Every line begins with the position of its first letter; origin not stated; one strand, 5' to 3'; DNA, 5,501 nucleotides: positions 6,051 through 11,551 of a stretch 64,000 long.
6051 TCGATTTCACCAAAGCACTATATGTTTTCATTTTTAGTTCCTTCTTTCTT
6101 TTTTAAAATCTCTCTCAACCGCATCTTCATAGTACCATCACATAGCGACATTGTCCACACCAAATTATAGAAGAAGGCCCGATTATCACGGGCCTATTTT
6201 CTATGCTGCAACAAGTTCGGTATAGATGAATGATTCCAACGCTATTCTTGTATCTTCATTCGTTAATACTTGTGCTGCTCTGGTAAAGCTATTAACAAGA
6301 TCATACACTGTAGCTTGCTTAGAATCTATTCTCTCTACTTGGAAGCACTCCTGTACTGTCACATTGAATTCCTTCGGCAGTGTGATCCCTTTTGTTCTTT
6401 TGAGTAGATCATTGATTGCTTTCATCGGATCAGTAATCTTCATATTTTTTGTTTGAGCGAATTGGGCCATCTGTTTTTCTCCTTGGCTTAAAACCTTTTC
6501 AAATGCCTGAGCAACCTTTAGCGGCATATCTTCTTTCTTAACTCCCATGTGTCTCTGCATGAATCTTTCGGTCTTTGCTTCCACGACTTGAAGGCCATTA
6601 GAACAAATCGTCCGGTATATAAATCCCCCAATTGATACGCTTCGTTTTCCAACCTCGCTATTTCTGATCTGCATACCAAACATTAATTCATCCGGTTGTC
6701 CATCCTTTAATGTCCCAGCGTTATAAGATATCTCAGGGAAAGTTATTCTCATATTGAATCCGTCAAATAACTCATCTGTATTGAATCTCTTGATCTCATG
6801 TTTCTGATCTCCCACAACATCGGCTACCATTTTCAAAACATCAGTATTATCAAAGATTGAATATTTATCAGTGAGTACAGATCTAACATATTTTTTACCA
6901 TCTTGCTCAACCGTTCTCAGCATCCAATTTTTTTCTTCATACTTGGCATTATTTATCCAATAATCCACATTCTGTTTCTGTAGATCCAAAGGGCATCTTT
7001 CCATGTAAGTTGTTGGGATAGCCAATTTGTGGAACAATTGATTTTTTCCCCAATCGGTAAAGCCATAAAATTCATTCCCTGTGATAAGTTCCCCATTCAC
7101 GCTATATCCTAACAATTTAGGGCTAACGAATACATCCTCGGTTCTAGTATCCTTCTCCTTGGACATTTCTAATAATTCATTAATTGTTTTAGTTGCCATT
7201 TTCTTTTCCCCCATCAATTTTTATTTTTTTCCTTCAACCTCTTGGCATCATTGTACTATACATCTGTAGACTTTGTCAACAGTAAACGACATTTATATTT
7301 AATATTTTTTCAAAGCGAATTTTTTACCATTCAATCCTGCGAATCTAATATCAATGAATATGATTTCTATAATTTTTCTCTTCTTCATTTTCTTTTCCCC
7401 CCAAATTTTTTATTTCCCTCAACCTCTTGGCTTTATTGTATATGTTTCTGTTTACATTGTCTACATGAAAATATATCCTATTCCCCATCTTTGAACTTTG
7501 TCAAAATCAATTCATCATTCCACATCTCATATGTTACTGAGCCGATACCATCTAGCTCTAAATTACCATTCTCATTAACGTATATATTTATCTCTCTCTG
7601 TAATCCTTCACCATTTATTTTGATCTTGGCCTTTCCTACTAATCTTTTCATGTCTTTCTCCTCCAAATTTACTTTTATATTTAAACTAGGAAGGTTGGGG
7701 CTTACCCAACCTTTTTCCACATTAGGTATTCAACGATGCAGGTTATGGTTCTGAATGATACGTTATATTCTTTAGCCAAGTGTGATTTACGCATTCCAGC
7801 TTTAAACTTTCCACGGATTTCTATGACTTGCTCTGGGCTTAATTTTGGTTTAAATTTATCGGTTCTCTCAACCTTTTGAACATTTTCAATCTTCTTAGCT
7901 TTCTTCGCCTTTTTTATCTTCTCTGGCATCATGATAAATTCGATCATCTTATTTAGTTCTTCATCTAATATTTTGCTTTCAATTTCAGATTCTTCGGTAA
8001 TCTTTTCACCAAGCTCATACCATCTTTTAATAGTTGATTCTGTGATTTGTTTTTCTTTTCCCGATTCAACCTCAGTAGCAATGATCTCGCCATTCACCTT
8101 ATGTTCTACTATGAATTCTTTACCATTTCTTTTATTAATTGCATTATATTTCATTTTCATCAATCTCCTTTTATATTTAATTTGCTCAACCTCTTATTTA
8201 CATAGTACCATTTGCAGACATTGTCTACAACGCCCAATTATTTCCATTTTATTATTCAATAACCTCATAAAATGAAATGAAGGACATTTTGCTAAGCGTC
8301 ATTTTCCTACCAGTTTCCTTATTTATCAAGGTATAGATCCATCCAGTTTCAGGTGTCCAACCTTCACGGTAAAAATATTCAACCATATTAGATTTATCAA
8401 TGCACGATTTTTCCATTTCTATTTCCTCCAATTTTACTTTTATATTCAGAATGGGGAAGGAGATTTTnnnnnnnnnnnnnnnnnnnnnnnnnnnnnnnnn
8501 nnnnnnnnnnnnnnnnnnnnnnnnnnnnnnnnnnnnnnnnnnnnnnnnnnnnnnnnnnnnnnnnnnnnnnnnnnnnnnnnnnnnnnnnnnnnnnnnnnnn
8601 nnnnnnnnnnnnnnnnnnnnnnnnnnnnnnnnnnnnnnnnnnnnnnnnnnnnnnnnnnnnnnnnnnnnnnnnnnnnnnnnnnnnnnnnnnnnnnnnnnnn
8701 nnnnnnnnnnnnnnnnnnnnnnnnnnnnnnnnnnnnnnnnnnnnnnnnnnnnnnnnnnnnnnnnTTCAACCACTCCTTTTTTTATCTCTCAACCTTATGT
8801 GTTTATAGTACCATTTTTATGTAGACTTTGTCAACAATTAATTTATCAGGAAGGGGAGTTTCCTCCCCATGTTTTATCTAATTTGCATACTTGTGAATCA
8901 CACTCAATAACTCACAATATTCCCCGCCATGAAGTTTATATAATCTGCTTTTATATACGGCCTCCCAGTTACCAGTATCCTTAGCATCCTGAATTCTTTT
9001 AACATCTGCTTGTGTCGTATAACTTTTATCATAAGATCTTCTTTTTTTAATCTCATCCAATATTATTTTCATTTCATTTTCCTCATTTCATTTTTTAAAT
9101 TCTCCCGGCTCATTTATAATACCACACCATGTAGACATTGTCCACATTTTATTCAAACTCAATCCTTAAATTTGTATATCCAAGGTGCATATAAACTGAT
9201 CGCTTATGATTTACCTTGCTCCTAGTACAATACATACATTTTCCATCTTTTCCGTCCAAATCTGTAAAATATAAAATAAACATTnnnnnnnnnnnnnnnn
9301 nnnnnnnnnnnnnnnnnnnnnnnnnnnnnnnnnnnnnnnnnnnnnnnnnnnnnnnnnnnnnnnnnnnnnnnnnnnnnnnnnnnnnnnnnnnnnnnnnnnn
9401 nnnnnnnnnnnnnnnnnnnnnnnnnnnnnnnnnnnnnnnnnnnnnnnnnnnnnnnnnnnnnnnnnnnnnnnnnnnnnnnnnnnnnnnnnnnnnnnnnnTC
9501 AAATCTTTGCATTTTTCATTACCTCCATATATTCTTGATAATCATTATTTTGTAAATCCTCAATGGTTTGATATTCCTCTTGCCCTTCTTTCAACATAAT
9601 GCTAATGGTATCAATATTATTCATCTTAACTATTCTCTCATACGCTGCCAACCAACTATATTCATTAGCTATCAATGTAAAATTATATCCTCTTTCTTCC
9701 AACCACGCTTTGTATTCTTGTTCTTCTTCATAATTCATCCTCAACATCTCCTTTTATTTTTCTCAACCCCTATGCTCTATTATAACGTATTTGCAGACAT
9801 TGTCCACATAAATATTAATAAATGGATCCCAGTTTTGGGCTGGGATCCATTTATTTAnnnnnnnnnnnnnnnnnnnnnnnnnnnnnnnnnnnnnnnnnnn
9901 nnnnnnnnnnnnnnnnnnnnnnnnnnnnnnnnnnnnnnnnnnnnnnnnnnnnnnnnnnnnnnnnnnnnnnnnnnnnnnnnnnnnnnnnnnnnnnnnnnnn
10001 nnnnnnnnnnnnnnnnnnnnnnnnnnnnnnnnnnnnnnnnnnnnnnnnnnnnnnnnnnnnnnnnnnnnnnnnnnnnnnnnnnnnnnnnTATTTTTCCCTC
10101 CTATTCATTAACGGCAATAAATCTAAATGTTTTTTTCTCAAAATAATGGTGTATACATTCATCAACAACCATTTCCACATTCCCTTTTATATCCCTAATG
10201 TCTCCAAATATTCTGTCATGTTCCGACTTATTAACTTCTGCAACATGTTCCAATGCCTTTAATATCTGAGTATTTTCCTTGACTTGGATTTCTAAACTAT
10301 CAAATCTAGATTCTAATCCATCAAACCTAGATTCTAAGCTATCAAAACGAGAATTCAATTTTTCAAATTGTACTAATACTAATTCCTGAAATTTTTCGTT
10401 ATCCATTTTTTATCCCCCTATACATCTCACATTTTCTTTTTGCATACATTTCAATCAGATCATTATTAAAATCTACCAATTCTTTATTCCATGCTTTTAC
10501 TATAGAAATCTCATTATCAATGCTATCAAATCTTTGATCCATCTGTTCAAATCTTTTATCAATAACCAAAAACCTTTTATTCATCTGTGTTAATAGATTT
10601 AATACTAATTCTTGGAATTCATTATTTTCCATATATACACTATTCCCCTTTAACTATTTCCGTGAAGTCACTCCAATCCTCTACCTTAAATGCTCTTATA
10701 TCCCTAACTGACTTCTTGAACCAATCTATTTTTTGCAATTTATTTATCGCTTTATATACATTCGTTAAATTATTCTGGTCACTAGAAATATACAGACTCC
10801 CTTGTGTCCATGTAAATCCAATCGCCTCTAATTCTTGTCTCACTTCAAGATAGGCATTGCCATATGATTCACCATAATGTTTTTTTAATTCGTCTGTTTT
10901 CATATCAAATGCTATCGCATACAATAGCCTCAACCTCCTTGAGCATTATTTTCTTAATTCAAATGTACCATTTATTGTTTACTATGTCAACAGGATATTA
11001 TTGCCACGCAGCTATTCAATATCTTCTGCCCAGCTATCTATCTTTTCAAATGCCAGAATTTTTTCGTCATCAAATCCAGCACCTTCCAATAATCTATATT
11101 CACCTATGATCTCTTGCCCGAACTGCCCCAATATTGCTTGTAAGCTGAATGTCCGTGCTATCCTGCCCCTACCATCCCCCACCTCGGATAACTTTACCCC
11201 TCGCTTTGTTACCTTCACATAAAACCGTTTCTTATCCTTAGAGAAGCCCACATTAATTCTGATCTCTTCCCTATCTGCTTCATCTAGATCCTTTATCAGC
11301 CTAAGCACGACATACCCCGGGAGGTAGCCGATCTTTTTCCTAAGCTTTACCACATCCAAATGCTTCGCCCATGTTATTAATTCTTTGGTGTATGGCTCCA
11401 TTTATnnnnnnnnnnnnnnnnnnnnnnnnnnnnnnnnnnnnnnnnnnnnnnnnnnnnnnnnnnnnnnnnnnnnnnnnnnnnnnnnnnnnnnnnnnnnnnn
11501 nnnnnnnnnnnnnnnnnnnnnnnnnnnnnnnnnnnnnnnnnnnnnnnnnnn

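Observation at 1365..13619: An 18-site operator-promoter regulon covering the whole early/accessory region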

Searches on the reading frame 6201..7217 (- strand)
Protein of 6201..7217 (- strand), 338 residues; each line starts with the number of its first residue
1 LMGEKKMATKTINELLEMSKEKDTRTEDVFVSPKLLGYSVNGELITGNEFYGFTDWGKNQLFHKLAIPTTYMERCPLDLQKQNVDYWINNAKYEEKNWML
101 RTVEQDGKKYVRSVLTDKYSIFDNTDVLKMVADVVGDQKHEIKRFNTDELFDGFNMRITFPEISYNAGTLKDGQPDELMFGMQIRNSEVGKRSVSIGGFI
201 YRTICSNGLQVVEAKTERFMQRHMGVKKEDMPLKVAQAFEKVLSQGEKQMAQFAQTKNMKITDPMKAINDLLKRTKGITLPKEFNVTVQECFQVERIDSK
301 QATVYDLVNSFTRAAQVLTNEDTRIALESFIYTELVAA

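Call 26: search_protein_families(library=pfam, proteins=[window:6201-7217:-], max_evalue=0.05)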
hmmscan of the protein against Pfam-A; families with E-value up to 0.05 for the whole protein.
window:6201-7217:- (338 aa): 2 families
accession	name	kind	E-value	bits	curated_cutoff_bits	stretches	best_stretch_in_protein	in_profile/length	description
PF06067.16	DUF932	-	2.2e-08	34.6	23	1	113-312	3-203/227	Domain of unknown function (DUF932)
PF22872.1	DUF7018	-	0.048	14.3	27.8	0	226-292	2-72/116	Domain of unknown function (DUF7018)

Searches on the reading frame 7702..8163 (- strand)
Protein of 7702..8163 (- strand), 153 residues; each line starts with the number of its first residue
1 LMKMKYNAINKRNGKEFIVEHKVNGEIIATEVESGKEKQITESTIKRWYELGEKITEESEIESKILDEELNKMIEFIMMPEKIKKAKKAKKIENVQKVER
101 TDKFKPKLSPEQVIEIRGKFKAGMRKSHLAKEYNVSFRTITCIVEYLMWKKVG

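Call 26: search_protein_families(library=pfam, proteins=[window:7702-8163:-], max_evalue=0.05)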
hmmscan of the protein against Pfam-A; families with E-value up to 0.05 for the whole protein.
window:7702-8163:- (153 aa): 3 families
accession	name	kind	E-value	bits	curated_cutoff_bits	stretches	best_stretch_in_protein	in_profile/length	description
PF04218.19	CENP-B_N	-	0.012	15.6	21.2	0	119-144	18-43/53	CENP-B N-terminal DNA-binding domain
PF02796.21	HTH_7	-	0.028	15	23.8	0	105-140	3-38/45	Helix-turn-helix domain of resolvase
PF13384.12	HTH_23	-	0.034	14.4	24.6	0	120-144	14-38/50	Homeodomain-like domain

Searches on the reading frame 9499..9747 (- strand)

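Call 27: search_protein_families(library=pfam, proteins=[window:9499-9747:-], max_evalue=0.05)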
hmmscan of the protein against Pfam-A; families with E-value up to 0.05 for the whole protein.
window:9499-9747:- (82 aa): 1 family
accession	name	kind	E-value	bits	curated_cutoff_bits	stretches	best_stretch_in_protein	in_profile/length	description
PF04055.27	Radical_SAM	-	8.5e-05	23.2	29.5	1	5-81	59-137/166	Radical SAM superfamily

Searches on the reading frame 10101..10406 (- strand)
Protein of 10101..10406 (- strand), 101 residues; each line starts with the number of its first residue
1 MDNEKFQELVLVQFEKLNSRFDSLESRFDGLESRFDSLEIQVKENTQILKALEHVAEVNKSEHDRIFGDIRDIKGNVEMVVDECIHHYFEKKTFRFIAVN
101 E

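Call 27: search_protein_families(library=pfam, proteins=[window:10101-10406:-], max_evalue=0.05)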
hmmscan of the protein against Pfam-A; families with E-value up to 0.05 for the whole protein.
window:10101-10406:- (101 aa): 9 families
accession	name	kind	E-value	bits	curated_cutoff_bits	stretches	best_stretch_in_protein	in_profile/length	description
PF23991.1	DUF7310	-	0.0011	19.8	40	1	13-57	31-75/83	Coiled-coil region of unknown function (DUF7310)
PF03670.18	UPF0184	-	0.0014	19.5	21.5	1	7-44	21-58/83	Uncharacterised protein family (UPF0184)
PF02183.23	HALZ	-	0.0027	18.2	28.1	1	14-44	7-37/43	Homeobox associated leucine zipper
PF17282.7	DUF5347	-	0.0028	18.3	25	1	21-70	27-73/101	Family of unknown function (DUF5347)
PF18052.6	Rx_N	-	0.0094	16.5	27.7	1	14-92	6-83/93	Rx N-terminal domain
PF19111.5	DUF5798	-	0.018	15.7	27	1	11-59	21-69/89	Family of unknown function (DUF5798)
PF02181.28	FH2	-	0.022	14.4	34.8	1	7-92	271-352/372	Formin Homology 2 Domain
PF06419.17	COG6_N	-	0.027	15.1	27.4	0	7-59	28-81/114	Conserved oligomeric complex COG6, N-terminal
PF05377.16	FlaC_arch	-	0.029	15.2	27.8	0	20-55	1-33/55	Flagella accessory protein C (FlaC)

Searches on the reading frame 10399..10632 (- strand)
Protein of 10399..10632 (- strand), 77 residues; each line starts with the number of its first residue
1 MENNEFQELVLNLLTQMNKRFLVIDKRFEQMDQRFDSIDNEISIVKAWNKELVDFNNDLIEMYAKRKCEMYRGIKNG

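Call 27: search_protein_families(library=pfam, proteins=[window:10399-10632:-], max_evalue=0.05)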
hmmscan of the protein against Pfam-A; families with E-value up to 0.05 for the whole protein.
window:10399-10632:- (77 aa): 1 family
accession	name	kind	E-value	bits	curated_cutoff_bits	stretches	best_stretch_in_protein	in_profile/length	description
PF06825.17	HSBP1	-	0.026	14.8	28.6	0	5-43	2-44/51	Heat shock factor binding protein 1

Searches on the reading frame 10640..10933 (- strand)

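Call 27: search_protein_families(library=pfam, proteins=[window:10640-10933:-], max_evalue=0.05)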
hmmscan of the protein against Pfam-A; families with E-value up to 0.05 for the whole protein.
window:10640-10933:- (97 aa): 2 families
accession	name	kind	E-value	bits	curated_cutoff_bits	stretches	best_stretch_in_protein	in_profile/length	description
PF09827.14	CRISPR_Cas2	-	2.3e-05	24.9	23.8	1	4-89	2-71/74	CRISPR associated protein Cas2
PF20803.2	PaaX_M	-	0.036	14.6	24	1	30-66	25-60/83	PaaX protein central Cas2-like domain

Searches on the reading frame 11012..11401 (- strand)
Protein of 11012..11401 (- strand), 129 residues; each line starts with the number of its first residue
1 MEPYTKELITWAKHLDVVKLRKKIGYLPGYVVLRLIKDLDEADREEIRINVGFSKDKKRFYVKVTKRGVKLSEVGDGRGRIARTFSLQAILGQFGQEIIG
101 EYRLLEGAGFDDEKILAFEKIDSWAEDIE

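Call 27: search_protein_families(library=pfam, proteins=[window:11012-11401:-], max_evalue=0.05)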
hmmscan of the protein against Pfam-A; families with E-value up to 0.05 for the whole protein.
window:11012-11401:- (129 aa): 1 family
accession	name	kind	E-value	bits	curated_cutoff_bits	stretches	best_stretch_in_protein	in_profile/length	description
PF10830.13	DUF2553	-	0.042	15.1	27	0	18-66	9-57/75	Protein of unknown function (DUF2553)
